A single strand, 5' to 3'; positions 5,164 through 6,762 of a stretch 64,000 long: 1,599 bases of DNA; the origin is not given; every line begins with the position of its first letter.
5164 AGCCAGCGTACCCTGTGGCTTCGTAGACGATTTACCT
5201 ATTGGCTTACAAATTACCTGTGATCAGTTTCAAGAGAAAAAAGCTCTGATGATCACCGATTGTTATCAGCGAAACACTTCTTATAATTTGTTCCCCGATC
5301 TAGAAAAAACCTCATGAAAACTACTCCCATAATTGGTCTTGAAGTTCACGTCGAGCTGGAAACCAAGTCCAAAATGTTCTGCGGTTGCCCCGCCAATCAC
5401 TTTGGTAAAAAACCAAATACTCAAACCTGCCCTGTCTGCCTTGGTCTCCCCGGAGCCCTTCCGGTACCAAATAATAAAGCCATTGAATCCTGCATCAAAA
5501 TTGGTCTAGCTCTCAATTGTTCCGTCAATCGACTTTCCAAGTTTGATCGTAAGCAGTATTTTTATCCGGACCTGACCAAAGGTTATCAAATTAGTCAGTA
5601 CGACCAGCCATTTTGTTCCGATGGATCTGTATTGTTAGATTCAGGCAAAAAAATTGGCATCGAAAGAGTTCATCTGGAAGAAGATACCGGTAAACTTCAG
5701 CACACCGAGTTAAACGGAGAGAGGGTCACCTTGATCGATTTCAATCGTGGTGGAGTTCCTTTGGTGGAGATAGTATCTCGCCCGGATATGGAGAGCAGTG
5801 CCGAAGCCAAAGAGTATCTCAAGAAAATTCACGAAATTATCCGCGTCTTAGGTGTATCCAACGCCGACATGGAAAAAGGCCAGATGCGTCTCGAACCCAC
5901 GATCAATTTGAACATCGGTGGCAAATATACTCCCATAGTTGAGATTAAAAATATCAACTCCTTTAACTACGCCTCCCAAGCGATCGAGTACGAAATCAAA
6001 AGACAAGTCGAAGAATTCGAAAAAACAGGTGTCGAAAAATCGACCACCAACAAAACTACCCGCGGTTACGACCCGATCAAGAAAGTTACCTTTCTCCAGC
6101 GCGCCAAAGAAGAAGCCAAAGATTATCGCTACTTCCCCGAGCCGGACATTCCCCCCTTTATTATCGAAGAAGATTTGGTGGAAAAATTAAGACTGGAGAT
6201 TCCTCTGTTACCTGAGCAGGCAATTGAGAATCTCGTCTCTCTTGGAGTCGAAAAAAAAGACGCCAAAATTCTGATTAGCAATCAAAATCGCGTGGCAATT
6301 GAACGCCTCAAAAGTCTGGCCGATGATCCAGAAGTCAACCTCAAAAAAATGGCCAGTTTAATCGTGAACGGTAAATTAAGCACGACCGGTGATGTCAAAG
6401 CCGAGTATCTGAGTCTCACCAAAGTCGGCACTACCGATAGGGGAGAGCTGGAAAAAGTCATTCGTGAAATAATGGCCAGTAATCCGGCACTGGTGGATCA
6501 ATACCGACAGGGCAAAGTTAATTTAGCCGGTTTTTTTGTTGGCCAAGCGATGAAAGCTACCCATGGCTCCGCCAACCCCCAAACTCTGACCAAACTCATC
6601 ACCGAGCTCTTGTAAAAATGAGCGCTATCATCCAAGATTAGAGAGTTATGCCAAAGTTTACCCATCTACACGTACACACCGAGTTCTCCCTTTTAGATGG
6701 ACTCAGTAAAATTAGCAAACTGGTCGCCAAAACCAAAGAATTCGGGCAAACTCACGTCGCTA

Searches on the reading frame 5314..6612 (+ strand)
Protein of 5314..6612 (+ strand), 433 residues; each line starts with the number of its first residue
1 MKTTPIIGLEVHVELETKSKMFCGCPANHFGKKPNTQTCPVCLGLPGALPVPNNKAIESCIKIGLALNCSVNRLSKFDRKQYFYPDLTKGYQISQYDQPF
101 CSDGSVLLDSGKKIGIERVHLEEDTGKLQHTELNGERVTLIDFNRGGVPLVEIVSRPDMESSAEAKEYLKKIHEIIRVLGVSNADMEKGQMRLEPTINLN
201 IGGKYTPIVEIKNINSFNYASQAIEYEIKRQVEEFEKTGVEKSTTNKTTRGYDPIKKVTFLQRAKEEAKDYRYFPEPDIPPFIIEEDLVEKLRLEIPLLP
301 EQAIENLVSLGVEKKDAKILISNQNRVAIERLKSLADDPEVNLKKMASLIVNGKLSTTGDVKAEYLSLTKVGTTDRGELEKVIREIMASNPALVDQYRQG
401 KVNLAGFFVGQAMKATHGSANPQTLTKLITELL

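Call 41: search_protein_families(library=pfam, proteins=[window:5314-6612:+], max_evalue=0.0001)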
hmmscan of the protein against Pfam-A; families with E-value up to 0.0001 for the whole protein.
window:5314-6612:+ (433 aa): 2 families
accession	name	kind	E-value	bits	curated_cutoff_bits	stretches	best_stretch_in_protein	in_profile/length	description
PF02934.20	GatB_N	-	4.2e-107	357.9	23.4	1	6-290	2-277/277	GatB/GatE catalytic domain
PF02637.23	GatB_Yqey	-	6.4e-19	68.7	27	1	371-433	86-148/148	GatB domain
